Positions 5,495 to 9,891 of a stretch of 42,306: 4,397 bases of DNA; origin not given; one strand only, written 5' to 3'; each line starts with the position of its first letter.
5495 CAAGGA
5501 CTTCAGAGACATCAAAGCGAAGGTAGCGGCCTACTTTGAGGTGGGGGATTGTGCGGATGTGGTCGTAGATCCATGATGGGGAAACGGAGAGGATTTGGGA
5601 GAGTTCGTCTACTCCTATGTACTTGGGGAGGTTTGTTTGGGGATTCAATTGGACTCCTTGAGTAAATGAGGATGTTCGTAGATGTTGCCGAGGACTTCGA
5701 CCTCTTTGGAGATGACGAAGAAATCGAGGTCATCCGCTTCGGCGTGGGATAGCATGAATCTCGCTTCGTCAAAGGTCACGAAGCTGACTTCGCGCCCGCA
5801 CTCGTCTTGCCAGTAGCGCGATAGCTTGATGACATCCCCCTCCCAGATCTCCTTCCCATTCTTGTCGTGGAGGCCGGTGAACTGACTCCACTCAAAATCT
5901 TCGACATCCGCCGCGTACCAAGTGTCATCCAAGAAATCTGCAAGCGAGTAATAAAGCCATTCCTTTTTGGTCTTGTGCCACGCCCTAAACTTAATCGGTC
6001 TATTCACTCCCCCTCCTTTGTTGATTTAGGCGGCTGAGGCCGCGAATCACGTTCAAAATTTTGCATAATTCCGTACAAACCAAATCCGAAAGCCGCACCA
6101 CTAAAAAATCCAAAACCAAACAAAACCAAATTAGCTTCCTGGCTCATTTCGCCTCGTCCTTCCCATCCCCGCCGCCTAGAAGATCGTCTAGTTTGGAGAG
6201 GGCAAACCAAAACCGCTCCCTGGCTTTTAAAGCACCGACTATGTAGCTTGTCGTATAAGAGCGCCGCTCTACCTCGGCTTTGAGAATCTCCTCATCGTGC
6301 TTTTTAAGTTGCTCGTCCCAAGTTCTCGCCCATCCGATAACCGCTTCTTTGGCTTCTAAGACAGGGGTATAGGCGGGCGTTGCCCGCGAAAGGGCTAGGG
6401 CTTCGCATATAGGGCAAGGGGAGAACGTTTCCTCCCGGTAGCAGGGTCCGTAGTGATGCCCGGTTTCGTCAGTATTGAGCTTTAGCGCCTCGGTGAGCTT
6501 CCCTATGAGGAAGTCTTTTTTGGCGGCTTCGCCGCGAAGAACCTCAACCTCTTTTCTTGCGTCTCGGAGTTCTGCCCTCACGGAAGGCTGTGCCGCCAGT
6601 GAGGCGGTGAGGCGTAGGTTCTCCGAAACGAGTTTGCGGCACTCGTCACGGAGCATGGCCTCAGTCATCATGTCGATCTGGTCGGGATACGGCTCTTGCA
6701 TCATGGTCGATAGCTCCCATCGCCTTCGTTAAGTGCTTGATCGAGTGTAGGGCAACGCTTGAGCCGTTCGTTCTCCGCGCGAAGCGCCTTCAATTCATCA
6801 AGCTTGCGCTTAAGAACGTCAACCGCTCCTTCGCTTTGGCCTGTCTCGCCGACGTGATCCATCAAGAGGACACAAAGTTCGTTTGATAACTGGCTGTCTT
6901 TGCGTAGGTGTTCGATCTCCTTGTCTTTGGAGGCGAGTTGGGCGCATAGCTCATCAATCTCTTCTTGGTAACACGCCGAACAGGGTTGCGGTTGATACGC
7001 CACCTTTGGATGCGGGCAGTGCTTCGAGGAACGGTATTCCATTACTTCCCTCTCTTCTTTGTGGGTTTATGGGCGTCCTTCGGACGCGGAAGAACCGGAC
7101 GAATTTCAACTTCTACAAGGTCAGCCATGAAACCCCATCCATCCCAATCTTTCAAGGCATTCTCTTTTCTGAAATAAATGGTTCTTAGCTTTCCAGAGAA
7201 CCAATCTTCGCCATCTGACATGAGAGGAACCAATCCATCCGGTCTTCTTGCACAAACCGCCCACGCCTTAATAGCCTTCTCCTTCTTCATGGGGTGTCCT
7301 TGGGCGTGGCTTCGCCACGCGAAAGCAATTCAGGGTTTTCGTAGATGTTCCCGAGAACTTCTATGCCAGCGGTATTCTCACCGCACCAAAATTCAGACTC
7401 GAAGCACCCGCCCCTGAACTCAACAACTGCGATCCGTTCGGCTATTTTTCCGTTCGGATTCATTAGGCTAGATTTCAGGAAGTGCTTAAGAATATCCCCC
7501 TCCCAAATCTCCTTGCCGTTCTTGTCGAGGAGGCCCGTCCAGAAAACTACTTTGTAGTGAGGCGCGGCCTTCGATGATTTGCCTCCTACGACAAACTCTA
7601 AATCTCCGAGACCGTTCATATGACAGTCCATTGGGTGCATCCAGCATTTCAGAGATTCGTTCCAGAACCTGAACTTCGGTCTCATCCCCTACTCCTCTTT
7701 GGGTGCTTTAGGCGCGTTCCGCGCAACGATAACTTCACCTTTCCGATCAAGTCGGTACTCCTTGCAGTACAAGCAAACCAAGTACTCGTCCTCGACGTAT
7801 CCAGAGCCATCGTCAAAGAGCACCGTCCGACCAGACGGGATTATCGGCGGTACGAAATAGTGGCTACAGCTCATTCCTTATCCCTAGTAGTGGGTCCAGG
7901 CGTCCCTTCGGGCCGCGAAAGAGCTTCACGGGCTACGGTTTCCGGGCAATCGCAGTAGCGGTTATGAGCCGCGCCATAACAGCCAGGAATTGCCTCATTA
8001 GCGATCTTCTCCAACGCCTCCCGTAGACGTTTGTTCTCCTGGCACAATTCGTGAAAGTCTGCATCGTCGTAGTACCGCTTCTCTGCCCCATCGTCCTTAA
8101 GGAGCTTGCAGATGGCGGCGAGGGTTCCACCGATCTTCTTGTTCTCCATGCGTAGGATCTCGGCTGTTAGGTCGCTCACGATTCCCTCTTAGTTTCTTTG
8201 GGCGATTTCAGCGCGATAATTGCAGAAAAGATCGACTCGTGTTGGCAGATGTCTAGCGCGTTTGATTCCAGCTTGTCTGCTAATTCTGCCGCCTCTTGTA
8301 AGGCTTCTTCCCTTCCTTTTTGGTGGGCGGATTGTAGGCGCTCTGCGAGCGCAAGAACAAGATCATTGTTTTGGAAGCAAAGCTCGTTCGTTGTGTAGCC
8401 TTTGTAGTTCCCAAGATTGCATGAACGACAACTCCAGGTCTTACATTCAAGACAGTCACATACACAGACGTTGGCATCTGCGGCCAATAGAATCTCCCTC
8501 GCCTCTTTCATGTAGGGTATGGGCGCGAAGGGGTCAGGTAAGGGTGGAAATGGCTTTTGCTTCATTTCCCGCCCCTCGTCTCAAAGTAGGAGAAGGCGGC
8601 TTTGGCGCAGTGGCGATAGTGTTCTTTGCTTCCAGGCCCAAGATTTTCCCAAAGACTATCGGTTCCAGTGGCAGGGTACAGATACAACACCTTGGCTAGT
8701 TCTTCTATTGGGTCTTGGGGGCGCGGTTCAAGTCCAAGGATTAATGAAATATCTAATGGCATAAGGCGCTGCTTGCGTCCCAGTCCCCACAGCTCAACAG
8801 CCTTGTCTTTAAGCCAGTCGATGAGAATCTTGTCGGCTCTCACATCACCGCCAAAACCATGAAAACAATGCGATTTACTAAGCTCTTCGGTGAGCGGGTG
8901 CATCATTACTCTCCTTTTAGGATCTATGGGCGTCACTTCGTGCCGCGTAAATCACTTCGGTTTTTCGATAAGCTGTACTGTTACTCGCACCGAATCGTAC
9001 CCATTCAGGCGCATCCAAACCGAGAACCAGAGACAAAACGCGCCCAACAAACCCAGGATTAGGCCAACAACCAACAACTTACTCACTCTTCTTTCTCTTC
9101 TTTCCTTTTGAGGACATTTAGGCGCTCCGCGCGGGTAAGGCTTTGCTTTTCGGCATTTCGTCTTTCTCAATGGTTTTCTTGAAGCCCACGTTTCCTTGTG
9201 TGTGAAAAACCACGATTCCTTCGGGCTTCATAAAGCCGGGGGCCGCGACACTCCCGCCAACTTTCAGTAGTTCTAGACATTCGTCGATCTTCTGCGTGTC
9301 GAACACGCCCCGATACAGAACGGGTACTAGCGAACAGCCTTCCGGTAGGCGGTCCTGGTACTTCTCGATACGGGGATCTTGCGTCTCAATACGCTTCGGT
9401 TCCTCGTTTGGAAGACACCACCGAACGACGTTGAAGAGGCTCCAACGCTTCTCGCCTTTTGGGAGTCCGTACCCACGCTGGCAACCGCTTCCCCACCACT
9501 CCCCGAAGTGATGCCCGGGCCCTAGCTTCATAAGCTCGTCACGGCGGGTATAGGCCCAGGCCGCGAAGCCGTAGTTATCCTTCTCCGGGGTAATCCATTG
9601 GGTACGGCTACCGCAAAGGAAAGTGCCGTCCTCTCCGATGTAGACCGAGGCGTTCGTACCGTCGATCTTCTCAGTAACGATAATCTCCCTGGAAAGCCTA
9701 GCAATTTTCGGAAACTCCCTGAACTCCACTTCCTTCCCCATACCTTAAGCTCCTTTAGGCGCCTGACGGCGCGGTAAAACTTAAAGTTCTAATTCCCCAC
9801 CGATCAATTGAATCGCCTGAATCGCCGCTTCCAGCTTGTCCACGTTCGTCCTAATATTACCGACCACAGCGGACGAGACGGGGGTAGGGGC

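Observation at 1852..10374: Family of 17 GC-rich hairpin elements with conserved flanks and covarying stems, confined to the early/accessory 8.5 kb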

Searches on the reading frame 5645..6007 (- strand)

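Call 11: search_protein_families(library=pfam, proteins=[window:5645-6007:-], max_evalue=0.05)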
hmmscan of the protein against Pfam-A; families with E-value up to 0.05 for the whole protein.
window:5645-6007:- (120 aa): 3 families
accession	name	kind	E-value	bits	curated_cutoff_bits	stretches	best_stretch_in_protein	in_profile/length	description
PF09643.15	YopX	-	4.3e-18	66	22.4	1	6-117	1-128/128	YopX protein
PF14062.11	DUF4253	-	0.0078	16.7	27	1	52-102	25-75/109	Domain of unknown function (DUF4253)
PF24679.1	Nodulin_C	-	0.031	14.7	26.5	1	37-74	3-40/88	Nodulin C-terminal domain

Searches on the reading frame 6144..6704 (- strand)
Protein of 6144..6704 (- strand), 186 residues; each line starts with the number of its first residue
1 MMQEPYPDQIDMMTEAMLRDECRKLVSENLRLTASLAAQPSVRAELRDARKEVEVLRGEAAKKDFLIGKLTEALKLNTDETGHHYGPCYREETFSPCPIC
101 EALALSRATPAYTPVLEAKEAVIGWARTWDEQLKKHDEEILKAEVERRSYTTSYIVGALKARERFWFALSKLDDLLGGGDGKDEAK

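Call 10: search_protein_families(library=pfam, proteins=[window:6144-6704:-], max_evalue=0.05)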
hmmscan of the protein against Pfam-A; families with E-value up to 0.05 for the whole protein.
window:6144-6704:- (186 aa): 0 families

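Call 23: find_homologous_proteins(query=window:6144-6704:-, max_evalue=0.001)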
Query window:6144-6704:- (186 aa): 2 proteins with E <= 0.001 among 873 candidates.
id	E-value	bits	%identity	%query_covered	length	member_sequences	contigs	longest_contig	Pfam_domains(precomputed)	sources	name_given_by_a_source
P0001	4.5e-119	413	100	100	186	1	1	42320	-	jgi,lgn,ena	-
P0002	1.3e-17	82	77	31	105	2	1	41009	-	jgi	-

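Call 24: find_encoding_contigs(protein=P0002, flank=10000, max_places=10)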
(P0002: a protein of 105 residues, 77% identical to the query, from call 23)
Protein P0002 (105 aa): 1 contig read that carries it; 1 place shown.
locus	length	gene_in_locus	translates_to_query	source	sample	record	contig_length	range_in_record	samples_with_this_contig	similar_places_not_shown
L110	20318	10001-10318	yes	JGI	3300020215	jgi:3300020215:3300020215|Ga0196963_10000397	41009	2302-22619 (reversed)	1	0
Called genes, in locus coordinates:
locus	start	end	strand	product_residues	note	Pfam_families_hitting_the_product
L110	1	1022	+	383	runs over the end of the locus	-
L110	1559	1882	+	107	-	PF27050:Phage_P22_Y8K6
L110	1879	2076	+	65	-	-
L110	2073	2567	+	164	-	-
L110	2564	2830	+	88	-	-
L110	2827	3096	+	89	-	-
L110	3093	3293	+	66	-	-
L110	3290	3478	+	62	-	-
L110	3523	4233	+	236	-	PF04404:ERF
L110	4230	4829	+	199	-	PF09588:YqaJ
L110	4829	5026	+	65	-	-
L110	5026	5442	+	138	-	-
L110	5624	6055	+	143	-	-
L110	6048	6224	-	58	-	-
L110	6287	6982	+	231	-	-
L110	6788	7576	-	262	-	-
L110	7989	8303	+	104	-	-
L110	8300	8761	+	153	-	-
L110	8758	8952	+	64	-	PF12728:HTH_17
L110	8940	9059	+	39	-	-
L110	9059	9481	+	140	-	-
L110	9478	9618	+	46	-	-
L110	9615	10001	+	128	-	-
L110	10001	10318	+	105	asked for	-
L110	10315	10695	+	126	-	-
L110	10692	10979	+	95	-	-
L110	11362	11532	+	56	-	-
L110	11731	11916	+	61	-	-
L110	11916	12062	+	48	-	-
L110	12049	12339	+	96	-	PF18932:DUF5681 (weak)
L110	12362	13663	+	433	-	PF04466:Terminase_3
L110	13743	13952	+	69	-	-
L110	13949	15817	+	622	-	PF23899:SU10_portal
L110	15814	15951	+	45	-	-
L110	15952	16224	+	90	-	-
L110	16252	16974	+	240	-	-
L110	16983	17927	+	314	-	-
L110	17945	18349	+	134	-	-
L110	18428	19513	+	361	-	-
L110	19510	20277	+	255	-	PF13489:Methyltransf_23, PF08241:Methyltransf_11, PF08242:Methyltransf_12, PF13847:Methyltransf_31 (weak)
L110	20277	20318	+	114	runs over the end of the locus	-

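Call 47: search_protein_families(library=phrogs, proteins=[window:6144-6704:-], max_evalue=0.01)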
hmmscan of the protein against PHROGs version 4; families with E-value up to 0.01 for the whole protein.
window:6144-6704:- (186 aa): 0 families

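Call 73: search_protein_families(library=ncbifam, proteins=[window:6144-6704:-], max_evalue=0.05)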
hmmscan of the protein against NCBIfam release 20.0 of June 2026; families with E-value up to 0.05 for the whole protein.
window:6144-6704:- (186 aa): 0 families

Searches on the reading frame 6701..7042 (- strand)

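Call 10: search_protein_families(library=pfam, proteins=[window:6701-7042:-], max_evalue=0.05)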
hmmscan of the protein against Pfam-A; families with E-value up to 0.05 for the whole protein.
window:6701-7042:- (113 aa): 7 families
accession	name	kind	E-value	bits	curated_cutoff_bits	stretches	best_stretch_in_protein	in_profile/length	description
PF16808.10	PKcGMP_CC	-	0.0052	16.8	35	1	27-48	8-29/35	Coiled-coil N-terminus of cGMP-dependent protein kinase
PF15921.10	CCDC158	-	0.012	13.9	27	1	26-91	547-606/1112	Coiled-coil domain-containing protein 158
PF24319.2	DUF7491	-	0.013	16.1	30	0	69-96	22-49/90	Coiled-coil region of unknown function (DUF7491)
PF21928.1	XLF_CC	-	0.016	15.5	27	1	26-46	21-41/53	XLF protein coiled-coil region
PF14362.11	DUF4407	-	0.016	15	31.3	1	21-96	128-205/297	Domain of unknown function (DUF4407)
PF15898.10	PRKG1_interact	-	0.019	16.1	32.4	1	26-95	17-86/101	cGMP-dependent protein kinase interacting domain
PF25566.1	RIMB1_N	-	0.027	14.7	28.5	0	27-52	99-124/129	RIMB1-like, N-terminal domain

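Call 47: search_protein_families(library=phrogs, proteins=[window:6701-7042:-], max_evalue=0.01)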
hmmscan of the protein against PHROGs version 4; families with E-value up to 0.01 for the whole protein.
window:6701-7042:- (113 aa): 0 families

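Call 73: search_protein_families(library=ncbifam, proteins=[window:6701-7042:-], max_evalue=0.05)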
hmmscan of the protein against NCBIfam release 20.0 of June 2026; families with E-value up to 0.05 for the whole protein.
window:6701-7042:- (113 aa): 1 family
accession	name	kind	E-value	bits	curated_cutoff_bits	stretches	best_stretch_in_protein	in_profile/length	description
NF045487.1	ASRP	equivalog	0.026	13.1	300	1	25-96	381-453/593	archaea-specific SMC-related protein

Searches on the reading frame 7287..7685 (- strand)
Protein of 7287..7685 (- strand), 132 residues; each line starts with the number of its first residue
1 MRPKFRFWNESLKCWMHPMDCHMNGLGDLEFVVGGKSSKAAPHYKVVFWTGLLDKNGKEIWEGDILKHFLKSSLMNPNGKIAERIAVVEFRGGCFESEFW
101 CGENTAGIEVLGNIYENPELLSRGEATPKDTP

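Call 10: search_protein_families(library=pfam, proteins=[window:7287-7685:-], max_evalue=0.05)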
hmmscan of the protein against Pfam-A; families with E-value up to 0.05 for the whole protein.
window:7287-7685:- (132 aa): 1 family
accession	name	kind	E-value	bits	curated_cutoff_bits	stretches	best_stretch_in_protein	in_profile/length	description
PF09643.15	YopX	-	1.8e-16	60.8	22.4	1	4-121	1-127/128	YopX protein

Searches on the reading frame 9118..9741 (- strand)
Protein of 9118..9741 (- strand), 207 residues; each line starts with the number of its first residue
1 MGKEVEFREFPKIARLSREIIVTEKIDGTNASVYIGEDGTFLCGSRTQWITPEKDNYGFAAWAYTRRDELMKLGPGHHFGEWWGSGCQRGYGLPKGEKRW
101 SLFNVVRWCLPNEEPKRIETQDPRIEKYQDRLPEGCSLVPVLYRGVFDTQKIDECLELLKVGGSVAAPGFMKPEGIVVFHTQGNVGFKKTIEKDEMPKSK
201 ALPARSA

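Call 10: search_protein_families(library=pfam, proteins=[window:9118-9741:-], max_evalue=0.05)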
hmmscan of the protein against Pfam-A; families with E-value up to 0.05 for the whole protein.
window:9118-9741:- (207 aa): 1 family
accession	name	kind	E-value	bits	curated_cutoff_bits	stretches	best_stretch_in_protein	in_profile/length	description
PF09414.15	RNA_ligase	-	2.6e-15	57.4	27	1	18-183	1-160/171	RNA ligase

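Call 15: find_related_loci(query=window:9118-9741:-, collection=viral_contigs, flank=10000)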
Query window:9118-9741:- (207 aa) in viral_contigs; peptide patterns used: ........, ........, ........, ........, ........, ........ (x = any residue, [..] = any of these).
132 stretches matched a pattern; 128 encode a relative of the query (tblastn E <= 1e-3); the best 80 are kept; 80 distinct loci.
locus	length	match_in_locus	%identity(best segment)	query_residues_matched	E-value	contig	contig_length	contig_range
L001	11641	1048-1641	71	4-203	4e-94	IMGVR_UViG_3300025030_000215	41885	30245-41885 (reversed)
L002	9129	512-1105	67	3-200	2e-86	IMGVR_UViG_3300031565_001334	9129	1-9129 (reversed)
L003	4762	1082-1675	67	3-200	2e-86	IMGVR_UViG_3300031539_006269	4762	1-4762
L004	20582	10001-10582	65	4-199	3e-83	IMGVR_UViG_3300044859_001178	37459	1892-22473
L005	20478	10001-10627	62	7-199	9e-83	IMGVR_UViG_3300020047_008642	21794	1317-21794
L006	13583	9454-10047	65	5-200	6e-82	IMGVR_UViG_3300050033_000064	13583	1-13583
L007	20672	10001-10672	58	6-200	5e-78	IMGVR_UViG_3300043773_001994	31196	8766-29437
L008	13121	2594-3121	60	6-199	2e-77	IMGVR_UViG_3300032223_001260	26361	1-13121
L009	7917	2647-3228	63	6-200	1e-74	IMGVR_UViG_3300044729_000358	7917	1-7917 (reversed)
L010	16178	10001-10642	58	6-200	2e-74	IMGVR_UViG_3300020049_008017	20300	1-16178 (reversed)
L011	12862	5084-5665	60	6-200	3e-74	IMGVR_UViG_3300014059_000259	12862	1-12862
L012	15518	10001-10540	63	2-199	6e-74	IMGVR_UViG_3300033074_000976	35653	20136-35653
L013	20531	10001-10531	60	3-199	5e-72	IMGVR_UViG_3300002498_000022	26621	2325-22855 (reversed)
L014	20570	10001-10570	59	5-198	3e-72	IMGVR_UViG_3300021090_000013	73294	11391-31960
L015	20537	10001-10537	59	1-199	2e-71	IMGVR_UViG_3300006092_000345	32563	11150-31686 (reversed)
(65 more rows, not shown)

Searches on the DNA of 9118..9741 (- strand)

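Call 82: search_with_rna_model(model_id=R1, sources=[L001, L002, L003, L004, L005, L006, L007, L008, L009, L010, L011, L012, L013, L014, L015, L016, L017, L018, L019, L020, L021, L022, L023, L024, L025, L026, L027, L028, L029, L030, L031, L032, L033, L034, L035, L036, L037, L038, L039, L040, L041, L042, L043, L044, L045, L046, L047, L048, L049, L050, L051, L052, L053, L054, L055, L056, L057, L058, L059, L060, L061, L062, L063, L064, L065, L066, L067, L068, L069, L070, L071, L072, L073, L074, L075, L076, L077, L078, L079, L080, L081, L082, L083, L084, L085, L086, L087, L088, L089, L090, L091, L092, L110, L111, L112, L113, L114, L115, L116], max_evalue=1)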
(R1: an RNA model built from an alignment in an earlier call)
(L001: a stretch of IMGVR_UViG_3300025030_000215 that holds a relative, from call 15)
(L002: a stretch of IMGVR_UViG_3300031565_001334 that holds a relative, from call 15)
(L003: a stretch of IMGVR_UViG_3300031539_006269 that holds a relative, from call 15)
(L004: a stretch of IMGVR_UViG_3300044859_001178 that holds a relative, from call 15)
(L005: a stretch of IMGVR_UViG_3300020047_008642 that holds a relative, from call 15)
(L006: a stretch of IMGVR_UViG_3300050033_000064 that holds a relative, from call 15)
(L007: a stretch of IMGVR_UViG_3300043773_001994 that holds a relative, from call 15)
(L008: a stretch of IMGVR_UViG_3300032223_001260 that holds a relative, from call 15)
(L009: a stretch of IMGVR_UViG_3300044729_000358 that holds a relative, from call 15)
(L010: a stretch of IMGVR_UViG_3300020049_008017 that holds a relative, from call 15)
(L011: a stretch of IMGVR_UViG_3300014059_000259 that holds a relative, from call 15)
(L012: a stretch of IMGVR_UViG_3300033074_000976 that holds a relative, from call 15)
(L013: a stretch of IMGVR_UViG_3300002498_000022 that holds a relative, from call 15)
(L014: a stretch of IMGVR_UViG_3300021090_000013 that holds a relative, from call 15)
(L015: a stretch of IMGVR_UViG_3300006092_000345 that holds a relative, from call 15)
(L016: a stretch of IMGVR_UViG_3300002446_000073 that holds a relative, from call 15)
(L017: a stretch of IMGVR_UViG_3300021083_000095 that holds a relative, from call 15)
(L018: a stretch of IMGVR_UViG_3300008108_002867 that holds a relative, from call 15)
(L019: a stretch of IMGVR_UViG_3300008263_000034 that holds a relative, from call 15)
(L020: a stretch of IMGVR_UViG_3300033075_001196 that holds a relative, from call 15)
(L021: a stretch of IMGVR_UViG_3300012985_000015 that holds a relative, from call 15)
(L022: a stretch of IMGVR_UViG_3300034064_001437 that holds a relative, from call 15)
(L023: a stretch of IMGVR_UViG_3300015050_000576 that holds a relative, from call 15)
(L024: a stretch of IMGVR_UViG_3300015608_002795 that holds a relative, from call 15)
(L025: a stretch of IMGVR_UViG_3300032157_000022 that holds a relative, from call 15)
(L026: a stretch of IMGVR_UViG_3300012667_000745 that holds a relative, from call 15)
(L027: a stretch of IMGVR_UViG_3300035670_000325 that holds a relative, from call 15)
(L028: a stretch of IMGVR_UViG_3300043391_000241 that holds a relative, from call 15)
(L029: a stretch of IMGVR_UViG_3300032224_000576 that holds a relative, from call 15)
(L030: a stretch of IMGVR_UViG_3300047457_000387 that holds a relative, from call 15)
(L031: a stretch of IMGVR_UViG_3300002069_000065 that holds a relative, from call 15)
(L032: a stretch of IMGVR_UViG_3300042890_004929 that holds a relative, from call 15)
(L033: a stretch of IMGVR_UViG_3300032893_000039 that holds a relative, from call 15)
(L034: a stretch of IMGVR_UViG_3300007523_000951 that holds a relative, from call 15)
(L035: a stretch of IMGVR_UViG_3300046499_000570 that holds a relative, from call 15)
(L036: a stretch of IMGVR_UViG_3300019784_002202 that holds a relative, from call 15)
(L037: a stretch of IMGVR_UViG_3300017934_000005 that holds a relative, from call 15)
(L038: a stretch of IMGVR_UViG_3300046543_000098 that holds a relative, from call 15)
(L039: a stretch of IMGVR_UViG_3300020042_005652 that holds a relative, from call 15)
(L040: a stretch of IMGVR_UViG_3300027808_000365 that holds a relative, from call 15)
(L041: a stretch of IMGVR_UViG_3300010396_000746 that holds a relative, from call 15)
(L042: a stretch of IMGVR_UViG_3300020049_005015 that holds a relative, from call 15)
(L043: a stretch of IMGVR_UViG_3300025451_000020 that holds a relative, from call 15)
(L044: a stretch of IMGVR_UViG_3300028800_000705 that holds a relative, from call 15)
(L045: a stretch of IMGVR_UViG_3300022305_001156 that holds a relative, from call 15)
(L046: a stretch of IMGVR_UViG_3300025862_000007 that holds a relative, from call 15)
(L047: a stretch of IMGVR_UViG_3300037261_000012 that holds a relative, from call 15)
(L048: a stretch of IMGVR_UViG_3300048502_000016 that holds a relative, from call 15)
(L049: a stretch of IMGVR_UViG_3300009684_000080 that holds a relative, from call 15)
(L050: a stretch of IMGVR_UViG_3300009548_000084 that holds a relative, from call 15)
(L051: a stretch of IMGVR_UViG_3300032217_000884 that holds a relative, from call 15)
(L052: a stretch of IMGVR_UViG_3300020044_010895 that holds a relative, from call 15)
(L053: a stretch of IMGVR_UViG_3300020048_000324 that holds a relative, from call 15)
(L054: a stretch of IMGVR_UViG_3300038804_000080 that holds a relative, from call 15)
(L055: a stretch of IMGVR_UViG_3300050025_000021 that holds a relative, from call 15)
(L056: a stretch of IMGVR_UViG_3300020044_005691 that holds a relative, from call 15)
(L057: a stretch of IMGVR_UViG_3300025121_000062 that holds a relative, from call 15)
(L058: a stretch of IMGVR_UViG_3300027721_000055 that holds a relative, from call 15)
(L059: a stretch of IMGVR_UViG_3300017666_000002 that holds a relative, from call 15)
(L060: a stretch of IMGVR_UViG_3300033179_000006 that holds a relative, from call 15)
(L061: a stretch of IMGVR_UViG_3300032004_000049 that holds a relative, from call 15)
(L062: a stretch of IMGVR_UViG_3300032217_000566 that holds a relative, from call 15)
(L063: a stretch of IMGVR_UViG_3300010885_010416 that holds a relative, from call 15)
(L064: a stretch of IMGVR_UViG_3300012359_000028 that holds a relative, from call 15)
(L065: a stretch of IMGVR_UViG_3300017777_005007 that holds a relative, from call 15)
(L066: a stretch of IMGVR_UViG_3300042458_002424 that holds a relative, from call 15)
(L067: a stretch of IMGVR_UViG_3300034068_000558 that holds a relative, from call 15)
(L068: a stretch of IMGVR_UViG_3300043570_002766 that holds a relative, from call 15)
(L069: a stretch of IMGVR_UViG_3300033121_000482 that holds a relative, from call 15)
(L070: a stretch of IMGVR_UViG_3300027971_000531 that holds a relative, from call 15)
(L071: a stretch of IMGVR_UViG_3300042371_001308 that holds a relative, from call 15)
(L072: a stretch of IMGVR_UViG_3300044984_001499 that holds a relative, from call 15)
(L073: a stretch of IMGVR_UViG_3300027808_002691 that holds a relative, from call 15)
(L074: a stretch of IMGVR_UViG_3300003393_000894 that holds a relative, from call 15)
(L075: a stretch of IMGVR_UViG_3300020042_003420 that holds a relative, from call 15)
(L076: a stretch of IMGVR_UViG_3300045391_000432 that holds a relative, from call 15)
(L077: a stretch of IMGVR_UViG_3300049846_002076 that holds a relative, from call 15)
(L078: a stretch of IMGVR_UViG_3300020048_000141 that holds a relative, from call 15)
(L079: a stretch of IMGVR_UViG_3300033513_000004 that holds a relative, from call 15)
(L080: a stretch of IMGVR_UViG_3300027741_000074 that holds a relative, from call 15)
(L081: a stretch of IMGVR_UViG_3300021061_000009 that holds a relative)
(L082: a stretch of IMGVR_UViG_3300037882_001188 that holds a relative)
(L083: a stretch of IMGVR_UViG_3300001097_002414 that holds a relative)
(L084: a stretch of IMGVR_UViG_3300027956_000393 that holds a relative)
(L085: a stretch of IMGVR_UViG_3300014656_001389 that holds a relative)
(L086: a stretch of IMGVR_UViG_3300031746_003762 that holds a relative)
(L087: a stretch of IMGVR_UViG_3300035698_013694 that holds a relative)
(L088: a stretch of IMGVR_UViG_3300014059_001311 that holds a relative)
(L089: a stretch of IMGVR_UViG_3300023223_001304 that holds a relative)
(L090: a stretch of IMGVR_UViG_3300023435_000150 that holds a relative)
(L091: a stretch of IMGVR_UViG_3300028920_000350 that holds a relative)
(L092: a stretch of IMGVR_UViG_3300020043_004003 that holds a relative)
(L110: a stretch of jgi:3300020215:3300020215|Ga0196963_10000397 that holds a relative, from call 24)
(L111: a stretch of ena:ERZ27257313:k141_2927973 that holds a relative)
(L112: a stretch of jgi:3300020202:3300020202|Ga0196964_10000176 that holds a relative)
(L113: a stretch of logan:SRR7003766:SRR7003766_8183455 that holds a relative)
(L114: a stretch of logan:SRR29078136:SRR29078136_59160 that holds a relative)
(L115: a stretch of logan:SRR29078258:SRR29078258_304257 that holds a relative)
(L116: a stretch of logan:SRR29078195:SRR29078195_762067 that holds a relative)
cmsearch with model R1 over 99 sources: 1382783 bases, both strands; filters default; matches with E-value up to 1: 5.
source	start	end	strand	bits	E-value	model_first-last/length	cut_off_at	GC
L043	11072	11111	+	16.5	0.079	1-40/40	no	0.62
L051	3987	4027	+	16.1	0.11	1-40/40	no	0.39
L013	7782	7831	-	15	0.27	1-40/40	no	0.54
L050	718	757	-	14.9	0.28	1-40/40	no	0.68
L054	700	760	+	13.6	0.86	1-40/40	no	0.74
